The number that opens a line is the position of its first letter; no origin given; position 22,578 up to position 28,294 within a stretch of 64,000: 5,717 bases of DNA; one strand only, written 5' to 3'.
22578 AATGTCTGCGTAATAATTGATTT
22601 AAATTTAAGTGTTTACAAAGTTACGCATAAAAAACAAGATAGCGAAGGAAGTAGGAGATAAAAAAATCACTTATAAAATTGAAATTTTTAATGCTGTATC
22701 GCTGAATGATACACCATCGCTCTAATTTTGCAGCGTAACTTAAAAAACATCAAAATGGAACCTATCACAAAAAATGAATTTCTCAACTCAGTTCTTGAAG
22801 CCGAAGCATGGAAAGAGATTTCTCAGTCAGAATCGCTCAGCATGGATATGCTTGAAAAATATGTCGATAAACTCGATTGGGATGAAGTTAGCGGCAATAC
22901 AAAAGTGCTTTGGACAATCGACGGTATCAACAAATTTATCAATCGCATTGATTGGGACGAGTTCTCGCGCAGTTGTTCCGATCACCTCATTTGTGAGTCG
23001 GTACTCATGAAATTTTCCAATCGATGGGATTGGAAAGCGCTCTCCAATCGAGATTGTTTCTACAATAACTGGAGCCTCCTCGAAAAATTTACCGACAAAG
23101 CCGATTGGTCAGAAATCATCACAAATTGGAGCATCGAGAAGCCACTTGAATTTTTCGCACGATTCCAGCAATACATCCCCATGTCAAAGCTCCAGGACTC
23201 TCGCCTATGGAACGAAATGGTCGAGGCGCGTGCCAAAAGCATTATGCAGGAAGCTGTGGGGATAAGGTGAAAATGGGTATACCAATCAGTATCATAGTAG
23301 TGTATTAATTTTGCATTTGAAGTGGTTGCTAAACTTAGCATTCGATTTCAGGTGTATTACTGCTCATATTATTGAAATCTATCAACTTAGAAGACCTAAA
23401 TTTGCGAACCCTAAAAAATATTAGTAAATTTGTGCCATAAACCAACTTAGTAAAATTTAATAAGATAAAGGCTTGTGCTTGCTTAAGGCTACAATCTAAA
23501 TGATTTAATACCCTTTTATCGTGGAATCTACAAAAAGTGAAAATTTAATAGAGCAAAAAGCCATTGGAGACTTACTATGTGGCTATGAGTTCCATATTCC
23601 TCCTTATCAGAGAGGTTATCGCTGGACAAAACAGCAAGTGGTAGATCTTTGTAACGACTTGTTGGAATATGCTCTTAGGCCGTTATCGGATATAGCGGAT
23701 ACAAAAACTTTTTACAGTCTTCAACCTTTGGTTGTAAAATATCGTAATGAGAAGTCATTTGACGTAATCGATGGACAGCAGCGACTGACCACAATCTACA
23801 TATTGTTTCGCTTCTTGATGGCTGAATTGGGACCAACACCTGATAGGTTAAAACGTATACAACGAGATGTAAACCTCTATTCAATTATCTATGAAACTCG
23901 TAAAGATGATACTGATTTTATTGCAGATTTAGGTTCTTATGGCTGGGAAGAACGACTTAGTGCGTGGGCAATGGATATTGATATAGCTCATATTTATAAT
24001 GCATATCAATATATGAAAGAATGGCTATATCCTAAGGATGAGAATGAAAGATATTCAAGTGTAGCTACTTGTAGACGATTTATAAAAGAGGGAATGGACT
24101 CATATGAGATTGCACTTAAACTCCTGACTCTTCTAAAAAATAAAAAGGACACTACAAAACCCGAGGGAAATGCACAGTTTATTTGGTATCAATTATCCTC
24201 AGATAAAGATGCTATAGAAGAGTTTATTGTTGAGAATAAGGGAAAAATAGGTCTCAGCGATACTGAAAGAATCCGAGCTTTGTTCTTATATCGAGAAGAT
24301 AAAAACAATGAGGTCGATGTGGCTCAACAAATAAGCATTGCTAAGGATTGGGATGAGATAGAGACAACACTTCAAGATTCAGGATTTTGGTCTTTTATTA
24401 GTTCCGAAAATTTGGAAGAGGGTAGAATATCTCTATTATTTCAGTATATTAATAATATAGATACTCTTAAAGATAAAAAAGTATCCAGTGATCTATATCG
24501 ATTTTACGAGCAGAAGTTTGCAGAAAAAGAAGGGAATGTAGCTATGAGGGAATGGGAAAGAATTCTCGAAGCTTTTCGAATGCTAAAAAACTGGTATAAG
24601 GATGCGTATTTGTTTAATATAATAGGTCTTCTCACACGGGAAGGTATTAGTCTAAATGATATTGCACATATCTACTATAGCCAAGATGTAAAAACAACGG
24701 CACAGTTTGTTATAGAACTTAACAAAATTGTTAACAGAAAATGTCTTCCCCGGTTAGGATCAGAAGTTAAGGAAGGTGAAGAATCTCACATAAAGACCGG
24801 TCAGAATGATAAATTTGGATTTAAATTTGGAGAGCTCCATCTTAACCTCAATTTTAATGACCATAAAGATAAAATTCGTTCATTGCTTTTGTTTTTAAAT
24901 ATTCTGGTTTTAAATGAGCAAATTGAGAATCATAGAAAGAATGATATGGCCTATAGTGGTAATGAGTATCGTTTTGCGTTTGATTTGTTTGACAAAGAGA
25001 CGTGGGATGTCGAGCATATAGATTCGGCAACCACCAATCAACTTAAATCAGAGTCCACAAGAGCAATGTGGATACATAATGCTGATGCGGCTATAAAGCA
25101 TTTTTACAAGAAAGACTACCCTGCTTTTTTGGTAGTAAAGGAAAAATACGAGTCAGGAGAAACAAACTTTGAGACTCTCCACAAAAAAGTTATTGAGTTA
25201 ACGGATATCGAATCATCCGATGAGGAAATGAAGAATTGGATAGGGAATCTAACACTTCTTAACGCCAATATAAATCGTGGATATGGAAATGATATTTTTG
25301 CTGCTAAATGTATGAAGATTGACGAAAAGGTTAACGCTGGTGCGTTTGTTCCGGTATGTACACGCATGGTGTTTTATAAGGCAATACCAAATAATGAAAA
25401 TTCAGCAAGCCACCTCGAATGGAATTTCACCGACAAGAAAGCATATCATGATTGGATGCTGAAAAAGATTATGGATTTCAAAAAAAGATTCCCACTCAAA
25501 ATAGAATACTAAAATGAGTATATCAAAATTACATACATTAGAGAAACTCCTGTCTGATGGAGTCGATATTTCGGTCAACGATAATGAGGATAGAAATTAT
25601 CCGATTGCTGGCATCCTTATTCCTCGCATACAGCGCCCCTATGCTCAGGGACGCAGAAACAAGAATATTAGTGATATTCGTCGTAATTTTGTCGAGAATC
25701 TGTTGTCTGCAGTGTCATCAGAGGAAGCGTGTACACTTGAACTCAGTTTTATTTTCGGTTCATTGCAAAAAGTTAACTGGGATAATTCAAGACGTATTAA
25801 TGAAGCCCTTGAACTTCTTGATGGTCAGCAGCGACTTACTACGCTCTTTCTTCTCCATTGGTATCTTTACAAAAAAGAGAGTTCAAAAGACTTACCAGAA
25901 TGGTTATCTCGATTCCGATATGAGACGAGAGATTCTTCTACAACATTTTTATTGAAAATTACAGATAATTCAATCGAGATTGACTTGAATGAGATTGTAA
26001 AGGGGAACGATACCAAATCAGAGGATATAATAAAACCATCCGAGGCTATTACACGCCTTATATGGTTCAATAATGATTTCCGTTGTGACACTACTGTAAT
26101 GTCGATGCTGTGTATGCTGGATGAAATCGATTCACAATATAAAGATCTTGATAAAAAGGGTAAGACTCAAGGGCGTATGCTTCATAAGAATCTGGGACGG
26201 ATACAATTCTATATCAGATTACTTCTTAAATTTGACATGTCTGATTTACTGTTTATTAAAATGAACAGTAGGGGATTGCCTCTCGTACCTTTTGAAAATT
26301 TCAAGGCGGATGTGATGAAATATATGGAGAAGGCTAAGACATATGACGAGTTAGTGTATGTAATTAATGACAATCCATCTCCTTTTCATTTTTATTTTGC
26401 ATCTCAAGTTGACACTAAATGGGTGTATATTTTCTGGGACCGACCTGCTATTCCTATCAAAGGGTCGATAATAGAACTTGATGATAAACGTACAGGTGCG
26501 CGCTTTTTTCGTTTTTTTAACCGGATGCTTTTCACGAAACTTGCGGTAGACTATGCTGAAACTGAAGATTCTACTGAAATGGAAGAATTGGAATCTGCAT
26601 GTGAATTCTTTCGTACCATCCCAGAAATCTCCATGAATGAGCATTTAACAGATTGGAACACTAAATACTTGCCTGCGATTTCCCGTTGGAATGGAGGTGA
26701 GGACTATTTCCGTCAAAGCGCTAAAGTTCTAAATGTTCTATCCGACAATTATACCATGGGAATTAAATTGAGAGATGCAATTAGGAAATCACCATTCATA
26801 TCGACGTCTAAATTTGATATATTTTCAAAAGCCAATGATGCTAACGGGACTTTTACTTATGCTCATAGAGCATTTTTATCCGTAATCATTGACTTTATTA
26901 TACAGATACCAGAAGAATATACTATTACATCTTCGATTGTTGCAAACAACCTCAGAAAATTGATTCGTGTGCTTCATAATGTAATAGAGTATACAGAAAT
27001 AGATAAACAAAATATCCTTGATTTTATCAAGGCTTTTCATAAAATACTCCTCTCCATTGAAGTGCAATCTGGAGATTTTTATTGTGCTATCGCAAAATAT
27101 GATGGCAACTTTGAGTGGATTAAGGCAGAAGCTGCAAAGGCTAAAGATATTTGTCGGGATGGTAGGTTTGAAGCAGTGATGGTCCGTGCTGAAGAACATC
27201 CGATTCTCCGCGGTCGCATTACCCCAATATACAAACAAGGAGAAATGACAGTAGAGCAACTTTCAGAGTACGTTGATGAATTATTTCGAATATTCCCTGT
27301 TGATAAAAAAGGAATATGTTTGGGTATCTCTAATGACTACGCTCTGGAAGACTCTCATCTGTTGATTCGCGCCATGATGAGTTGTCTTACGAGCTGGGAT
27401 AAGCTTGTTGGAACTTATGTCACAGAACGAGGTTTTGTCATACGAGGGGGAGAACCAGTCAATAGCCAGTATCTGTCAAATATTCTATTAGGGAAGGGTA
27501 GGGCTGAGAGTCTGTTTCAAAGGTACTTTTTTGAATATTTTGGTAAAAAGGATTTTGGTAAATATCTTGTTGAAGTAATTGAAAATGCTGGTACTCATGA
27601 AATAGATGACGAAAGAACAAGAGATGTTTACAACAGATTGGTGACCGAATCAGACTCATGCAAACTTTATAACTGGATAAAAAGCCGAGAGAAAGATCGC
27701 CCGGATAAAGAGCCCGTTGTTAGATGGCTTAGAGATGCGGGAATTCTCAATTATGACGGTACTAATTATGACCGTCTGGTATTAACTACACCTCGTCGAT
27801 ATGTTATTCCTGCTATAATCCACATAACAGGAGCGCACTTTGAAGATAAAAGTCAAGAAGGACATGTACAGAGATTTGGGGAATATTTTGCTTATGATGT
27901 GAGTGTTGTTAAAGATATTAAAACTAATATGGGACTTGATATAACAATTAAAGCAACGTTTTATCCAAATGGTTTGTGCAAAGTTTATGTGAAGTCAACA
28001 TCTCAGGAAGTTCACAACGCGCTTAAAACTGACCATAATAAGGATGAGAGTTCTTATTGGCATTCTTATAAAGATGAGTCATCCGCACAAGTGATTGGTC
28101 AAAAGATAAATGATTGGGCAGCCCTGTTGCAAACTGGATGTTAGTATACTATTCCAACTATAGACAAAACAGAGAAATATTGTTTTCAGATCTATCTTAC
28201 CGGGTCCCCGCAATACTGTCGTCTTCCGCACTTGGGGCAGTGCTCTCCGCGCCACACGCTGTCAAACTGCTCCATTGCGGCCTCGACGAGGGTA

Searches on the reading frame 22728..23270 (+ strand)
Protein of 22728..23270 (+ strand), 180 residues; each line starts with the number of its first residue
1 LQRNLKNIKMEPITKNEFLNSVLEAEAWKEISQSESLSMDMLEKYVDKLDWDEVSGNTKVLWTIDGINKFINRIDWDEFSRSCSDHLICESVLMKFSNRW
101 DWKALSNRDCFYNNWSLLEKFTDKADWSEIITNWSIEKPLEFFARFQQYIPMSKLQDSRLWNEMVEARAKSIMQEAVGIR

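Call 92: search_protein_families(library=pfam, proteins=[window:22728-23270:+], max_evalue=0.01)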
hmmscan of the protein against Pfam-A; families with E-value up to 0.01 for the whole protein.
window:22728-23270:+ (180 aa): 0 families

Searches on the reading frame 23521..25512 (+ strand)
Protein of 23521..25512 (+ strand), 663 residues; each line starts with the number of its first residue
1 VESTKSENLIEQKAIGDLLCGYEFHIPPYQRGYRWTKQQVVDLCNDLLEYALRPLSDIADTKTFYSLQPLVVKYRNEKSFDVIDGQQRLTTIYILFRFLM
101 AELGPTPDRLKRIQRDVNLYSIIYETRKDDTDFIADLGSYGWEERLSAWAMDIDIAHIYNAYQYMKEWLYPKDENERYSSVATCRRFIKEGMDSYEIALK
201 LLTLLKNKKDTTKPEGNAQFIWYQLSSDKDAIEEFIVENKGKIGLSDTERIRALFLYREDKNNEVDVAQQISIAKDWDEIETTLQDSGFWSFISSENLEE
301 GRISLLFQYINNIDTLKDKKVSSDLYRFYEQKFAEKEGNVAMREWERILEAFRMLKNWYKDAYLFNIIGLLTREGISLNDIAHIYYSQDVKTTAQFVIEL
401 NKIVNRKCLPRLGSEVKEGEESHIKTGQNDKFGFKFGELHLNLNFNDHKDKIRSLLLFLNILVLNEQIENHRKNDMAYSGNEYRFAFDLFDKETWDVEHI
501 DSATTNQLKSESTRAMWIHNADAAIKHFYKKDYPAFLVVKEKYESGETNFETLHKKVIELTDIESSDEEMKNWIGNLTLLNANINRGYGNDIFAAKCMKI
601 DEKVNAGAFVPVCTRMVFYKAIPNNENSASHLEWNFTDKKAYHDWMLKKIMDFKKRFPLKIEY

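Call 3: search_protein_families(library=pfam, proteins=[window:23521-25512:+], max_evalue=0.1)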
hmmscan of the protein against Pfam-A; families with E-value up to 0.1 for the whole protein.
window:23521-25512:+ (663 aa): 2 families
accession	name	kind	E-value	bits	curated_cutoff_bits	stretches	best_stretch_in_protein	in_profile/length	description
PF03235.19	GmrSD_N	-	5e-25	89.2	33.2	1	15-255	1-198/199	GmrSD restriction endonuclease, N-terminal domain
PF07510.16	GmrSD_C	-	0.0019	18.5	23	1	562-648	68-137/138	GmrSD restriction endonucleases, C-terminal domain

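Call 4: search_protein_families(library=padloc, proteins=[window:23521-25512:+], max_evalue=0.1)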
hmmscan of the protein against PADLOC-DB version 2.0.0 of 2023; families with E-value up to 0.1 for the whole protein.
window:23521-25512:+ (663 aa): 21 families
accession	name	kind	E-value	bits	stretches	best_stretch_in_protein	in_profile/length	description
PDLC02695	Orf5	-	6.6e-20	69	2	12-103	7-102/601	Orf5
PDLC04157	HEC-06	-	3.2e-19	66.9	2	10-101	9-94/558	-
PDLC04155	HEC-06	-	1.1e-18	65.1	2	11-100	8-91/562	-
PDLC02686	Orf5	-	6.3e-18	62.6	1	20-102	17-102/566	Orf5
PDLC04154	HEC-06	-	7.4e-18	62.5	1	12-117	11-110/569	-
PDLC02687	Orf5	-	4.3e-16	56.8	2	16-97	9-84/543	Orf5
PDLC02701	Orf5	-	6.2e-15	52.7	2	24-102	20-102/596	Orf5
PDLC02792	SspE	-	3.4e-13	46.8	1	21-116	21-127/771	SspE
PDLC02700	Orf5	-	6.4e-13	46.3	1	14-104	2-88/555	Orf5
PDLC02691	Orf5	-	1.1e-12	45.3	1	11-106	6-96/579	Orf5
PDLC02786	SspE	-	8e-12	42.3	1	22-103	22-109/766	SspE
PDLC02693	Orf5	-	6.8e-11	39.8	1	23-134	8-116/543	Orf5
PDLC02783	SspE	-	3.9e-10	36.6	1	21-104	22-116/793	SspE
PDLC02690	Orf5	-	2.6e-09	34.5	1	24-117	10-96/531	Orf5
PDLC02689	Orf5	-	7.3e-09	32.7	1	16-120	9-107/558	Orf5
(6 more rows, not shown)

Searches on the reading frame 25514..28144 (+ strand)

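Call 3: search_protein_families(library=pfam, proteins=[window:25514-28144:+], max_evalue=0.1)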
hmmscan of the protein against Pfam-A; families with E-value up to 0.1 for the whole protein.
window:25514-28144:+ (876 aa): 2 families
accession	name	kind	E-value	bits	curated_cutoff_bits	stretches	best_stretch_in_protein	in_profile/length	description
PF03235.19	GmrSD_N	-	1.9e-20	74.3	33.2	1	28-267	11-198/199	GmrSD restriction endonuclease, N-terminal domain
PF25606.1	SH3b_P2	-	0.032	15.1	27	0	482-542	33-88/95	SH3b_P2 domain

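Call 4: search_protein_families(library=padloc, proteins=[window:25514-28144:+], max_evalue=0.1)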
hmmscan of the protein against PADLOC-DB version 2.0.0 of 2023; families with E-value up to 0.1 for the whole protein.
window:25514-28144:+ (876 aa): 4 families
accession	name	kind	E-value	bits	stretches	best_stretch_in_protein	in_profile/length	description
PDLC02695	Orf5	-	2.1e-07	27.8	1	35-121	21-101/601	Orf5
PDLC02786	SspE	-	4.1e-06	23.4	1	33-138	23-125/766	SspE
PDLC02701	Orf5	-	0.00017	18.2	1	36-118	22-99/596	Orf5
PDLC02792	SspE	-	0.00068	16.1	1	94-121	86-113/771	SspE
